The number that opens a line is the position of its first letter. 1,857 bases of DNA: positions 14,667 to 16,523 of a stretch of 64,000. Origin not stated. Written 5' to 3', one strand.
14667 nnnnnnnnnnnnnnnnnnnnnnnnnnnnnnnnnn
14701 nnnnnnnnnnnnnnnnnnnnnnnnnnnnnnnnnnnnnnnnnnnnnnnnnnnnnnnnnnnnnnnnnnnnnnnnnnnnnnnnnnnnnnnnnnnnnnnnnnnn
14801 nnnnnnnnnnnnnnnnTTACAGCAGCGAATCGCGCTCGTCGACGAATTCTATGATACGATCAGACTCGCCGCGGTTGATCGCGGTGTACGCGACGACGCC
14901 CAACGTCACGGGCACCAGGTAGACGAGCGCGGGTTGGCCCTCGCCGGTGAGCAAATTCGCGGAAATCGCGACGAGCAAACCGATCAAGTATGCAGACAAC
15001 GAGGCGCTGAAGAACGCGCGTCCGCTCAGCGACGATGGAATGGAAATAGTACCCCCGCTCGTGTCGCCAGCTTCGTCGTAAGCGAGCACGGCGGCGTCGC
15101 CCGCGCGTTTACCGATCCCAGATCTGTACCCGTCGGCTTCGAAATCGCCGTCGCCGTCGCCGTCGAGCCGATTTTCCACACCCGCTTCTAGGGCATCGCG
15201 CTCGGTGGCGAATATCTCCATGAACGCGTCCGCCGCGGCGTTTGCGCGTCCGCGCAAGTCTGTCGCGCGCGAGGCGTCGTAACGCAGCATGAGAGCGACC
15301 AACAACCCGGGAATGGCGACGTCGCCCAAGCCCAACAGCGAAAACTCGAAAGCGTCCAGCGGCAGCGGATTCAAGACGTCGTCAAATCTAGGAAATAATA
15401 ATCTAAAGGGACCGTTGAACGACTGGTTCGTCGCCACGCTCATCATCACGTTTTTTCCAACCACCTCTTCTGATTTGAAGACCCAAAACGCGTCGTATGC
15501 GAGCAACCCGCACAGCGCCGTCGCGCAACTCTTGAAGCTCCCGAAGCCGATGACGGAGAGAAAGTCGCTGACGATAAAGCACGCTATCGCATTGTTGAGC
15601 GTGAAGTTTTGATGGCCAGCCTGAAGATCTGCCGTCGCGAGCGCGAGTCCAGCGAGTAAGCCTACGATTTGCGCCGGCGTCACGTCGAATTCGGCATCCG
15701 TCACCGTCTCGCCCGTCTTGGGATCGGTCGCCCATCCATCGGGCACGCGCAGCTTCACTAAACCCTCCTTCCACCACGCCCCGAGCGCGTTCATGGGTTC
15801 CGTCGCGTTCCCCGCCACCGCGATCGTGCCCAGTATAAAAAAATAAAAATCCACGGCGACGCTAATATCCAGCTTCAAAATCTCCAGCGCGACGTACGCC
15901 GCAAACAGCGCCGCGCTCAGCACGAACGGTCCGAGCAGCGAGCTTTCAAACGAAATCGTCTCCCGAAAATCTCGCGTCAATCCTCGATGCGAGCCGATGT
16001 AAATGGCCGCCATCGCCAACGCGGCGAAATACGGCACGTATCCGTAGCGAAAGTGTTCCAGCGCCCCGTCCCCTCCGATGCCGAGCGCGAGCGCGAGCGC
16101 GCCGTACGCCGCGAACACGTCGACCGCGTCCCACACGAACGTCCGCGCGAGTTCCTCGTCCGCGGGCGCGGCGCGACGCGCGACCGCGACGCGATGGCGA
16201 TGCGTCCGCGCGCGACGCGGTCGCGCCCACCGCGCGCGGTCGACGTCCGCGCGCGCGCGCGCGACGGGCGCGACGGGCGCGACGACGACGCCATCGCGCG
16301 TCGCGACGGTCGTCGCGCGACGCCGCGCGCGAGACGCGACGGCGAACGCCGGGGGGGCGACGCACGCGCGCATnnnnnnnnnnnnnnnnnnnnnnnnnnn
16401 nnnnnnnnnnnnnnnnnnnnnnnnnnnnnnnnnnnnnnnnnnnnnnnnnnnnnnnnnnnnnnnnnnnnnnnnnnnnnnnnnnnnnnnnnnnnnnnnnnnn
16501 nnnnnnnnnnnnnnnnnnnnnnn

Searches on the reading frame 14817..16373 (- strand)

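Call 62: search_protein_families(library=pfam, proteins=[window:14817-16373:-], max_evalue=0.001)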
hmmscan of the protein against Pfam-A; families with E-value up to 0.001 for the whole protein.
window:14817-16373:- (518 aa): 1 family
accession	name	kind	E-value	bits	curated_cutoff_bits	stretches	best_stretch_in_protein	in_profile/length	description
PF04258.18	Peptidase_A22B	-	6.2e-45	154.5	23.3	1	136-510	5-282/286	Signal peptide peptidase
